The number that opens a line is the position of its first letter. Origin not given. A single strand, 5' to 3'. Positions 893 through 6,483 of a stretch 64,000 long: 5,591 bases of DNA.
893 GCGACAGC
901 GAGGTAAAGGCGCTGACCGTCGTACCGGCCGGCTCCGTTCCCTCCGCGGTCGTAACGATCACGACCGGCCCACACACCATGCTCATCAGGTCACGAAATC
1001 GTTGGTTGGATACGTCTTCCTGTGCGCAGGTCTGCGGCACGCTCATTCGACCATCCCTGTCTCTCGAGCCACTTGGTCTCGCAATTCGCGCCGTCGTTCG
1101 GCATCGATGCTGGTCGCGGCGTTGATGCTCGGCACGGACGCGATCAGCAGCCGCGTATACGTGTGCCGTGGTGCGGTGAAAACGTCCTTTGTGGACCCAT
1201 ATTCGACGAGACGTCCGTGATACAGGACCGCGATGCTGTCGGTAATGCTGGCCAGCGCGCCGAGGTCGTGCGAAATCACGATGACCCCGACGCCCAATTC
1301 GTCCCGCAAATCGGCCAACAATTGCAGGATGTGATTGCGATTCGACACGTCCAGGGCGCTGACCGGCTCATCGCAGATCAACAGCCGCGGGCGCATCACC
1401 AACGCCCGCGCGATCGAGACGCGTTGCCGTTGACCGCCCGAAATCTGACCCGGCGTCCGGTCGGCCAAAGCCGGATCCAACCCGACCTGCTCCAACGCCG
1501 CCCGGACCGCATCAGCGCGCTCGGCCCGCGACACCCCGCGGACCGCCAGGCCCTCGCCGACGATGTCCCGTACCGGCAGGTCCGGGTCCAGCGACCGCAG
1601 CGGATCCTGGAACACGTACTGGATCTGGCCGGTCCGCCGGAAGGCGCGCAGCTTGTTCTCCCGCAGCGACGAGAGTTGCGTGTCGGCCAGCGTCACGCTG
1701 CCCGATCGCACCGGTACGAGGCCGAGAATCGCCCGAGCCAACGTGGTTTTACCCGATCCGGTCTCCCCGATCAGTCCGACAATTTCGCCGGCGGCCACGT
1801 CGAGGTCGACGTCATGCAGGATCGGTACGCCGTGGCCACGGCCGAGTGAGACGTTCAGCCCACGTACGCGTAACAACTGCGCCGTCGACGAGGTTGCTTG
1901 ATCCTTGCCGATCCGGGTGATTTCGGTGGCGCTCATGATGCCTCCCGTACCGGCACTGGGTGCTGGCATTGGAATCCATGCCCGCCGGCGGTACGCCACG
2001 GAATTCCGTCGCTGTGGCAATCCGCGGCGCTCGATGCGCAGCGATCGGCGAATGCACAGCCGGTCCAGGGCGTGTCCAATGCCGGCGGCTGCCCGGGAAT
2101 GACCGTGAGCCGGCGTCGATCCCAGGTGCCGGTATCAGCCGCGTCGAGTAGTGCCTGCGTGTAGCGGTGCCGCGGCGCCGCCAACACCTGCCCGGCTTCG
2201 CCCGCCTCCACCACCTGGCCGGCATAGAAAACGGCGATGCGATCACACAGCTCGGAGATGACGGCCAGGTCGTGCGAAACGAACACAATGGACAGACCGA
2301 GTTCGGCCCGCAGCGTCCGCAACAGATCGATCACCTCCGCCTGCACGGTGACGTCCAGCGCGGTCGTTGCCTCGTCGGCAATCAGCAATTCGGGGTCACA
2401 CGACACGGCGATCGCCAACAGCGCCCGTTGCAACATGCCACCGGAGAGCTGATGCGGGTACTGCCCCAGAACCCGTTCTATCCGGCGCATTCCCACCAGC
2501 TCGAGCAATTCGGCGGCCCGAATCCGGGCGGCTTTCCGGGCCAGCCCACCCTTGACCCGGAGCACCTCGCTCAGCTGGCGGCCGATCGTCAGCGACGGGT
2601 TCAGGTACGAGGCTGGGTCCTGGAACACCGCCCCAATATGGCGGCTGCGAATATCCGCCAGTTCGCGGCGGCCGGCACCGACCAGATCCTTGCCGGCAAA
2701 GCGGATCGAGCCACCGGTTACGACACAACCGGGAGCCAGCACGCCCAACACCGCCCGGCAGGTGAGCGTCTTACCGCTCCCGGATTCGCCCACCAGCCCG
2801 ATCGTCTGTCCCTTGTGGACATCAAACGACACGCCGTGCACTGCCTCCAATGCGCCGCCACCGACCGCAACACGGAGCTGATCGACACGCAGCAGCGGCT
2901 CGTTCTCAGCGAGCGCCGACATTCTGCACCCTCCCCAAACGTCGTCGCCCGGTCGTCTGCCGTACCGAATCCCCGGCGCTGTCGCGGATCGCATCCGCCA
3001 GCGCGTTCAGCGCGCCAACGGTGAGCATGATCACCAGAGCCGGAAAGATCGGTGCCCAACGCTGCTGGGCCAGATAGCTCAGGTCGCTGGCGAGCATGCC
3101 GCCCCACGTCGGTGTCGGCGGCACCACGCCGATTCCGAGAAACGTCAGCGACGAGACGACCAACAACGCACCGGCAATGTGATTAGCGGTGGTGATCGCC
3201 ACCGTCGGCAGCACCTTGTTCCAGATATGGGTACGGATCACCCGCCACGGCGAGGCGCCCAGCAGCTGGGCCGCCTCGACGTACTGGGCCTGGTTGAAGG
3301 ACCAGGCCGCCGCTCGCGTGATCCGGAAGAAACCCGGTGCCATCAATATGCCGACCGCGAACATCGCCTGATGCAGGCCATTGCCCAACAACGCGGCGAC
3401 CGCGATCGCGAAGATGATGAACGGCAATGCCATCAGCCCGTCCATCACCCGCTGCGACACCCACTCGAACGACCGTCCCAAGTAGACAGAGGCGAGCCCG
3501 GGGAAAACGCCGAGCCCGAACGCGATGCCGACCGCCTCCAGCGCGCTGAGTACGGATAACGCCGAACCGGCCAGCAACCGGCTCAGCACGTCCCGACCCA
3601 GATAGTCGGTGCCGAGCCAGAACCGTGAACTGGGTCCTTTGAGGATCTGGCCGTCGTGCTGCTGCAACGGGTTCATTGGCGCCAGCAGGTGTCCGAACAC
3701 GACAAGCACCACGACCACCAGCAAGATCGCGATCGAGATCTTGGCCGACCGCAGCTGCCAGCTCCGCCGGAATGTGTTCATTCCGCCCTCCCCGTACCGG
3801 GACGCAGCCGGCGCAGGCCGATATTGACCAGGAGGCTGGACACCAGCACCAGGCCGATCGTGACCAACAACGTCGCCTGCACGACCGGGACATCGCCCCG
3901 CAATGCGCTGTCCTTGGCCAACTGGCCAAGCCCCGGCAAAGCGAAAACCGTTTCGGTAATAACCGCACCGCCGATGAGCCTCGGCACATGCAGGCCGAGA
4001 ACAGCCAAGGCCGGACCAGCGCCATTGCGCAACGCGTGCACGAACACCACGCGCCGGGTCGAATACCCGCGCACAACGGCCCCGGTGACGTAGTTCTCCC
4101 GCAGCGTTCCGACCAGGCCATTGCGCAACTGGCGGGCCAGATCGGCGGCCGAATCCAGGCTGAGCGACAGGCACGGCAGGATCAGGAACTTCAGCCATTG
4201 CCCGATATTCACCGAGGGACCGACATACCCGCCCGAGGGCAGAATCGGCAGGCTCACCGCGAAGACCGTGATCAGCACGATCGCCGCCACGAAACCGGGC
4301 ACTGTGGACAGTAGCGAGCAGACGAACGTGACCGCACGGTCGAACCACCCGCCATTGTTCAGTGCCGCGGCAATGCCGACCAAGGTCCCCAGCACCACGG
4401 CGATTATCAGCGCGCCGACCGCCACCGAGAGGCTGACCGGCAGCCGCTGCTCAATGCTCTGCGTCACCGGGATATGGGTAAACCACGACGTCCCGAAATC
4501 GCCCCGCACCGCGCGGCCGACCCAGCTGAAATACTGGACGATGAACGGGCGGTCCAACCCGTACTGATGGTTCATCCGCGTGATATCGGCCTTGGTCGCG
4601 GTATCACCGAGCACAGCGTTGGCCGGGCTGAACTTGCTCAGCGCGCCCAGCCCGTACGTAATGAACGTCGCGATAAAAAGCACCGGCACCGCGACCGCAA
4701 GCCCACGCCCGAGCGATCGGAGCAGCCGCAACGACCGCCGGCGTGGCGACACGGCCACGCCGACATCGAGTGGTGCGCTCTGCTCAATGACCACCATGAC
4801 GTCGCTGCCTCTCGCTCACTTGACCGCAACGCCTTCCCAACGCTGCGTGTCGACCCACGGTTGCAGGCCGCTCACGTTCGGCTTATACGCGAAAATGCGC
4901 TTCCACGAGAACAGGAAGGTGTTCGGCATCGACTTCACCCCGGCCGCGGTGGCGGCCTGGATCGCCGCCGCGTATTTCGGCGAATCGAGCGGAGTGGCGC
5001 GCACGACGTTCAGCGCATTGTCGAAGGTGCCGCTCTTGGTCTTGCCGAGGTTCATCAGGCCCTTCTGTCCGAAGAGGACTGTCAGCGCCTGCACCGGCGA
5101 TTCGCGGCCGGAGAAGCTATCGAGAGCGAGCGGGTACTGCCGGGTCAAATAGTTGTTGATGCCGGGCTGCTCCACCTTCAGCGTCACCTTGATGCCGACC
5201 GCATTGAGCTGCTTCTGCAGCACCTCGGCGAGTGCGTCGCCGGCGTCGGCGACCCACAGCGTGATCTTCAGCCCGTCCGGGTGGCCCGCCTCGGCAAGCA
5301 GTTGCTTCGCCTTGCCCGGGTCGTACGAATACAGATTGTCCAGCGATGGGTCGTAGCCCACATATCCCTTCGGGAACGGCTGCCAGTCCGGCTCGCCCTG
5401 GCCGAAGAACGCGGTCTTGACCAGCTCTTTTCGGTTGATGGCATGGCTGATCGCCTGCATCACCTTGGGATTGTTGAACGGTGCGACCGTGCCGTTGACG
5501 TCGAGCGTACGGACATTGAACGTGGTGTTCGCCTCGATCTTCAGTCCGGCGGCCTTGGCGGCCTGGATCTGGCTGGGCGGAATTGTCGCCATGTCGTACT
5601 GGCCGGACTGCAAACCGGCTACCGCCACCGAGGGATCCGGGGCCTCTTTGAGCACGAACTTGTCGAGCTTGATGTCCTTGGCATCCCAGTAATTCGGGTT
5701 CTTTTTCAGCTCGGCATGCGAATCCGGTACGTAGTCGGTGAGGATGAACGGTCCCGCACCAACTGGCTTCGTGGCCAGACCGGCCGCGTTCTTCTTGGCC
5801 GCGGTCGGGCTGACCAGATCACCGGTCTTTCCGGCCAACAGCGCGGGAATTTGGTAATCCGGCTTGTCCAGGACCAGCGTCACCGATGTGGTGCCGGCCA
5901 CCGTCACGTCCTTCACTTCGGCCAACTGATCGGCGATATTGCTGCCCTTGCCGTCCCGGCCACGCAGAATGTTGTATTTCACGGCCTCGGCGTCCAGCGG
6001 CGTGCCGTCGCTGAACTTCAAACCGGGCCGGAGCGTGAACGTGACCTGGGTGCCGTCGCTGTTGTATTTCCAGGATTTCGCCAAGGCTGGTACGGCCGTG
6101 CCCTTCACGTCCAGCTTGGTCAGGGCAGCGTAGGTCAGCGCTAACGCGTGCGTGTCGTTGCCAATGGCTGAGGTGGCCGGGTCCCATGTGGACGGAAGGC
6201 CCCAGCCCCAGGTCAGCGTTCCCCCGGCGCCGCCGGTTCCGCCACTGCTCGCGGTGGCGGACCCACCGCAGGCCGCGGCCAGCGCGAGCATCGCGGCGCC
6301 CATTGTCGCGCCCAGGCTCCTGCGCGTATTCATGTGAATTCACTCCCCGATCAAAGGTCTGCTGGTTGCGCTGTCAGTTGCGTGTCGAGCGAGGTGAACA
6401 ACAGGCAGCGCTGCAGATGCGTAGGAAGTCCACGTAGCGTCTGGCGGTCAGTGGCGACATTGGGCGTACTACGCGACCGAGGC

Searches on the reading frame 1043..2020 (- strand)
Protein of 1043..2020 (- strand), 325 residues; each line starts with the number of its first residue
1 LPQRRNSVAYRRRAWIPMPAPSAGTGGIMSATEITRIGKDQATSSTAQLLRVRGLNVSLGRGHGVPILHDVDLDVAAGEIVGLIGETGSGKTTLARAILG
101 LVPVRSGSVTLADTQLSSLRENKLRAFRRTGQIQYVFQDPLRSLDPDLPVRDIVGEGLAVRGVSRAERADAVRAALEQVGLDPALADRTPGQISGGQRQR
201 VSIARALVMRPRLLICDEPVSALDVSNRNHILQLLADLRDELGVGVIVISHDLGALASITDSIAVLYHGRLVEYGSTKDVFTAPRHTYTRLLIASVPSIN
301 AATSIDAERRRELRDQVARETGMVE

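Call 91: search_protein_families(library=pfam, proteins=[window:1043-2020:-], max_evalue=0.001)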
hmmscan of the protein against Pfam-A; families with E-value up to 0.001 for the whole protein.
window:1043-2020:- (325 aa): 5 families
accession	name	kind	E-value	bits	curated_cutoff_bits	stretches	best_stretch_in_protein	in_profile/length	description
PF00005.33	ABC_tran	-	1.4e-32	113.6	25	1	68-220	1-136/137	ABC transporter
PF08352.17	oligo_HPY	-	1.9e-08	35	27.1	1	272-308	1-37/65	Oligopeptide/dipeptide transporter, C-terminal region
PF02463.25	SMC_N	-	3e-07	30.5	40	1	80-265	26-211/220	RecF/RecN/SMC N terminal domain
PF13304.12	AAA_21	-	2.6e-05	24.9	27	0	202-255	247-302/304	AAA domain, putative AbiEii toxin, Type IV TA system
PF13401.12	AAA_22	-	0.00089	20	27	0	81-129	8-33/130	AAA domain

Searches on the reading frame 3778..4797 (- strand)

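Call 91: search_protein_families(library=pfam, proteins=[window:3778-4797:-], max_evalue=0.001)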
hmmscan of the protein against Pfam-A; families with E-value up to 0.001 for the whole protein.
window:3778-4797:- (339 aa): 2 families
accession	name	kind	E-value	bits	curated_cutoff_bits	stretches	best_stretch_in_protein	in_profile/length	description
PF00528.27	BPD_transp_1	-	5.5e-31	108.2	26.4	1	137-334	1-181/184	Binding-protein-dependent transport system inner membrane component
PF19300.4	BPD_transp_1_N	-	1.5e-08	35.2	23.8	1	26-126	2-114/114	Binding-prot-dependent transport system membrane comp, N-term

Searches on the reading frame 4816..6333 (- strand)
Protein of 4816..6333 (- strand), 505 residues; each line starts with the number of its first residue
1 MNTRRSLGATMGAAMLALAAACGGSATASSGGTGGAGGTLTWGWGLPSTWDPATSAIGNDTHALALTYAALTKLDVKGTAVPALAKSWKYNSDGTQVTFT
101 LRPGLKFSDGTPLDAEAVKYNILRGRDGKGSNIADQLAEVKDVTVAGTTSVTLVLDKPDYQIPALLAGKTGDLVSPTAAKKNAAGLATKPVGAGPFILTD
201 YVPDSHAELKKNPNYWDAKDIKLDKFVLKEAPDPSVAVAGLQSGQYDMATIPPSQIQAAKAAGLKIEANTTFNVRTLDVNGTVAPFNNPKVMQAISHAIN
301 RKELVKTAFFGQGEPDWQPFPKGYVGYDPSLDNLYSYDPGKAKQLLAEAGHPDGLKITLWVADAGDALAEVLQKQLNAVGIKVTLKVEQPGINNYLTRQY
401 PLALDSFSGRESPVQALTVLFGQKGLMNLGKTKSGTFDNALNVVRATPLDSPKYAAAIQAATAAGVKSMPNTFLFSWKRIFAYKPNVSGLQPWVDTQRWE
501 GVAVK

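Call 91: search_protein_families(library=pfam, proteins=[window:4816-6333:-], max_evalue=0.001)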
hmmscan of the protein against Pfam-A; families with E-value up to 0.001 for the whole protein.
window:4816-6333:- (505 aa): 1 family
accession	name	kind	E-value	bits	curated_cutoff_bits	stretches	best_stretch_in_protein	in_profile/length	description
PF00496.27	SBP_bac_5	-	2.7e-82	277.3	32.4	1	80-419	2-358/368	Bacterial extracellular solute-binding proteins, family 5 Middle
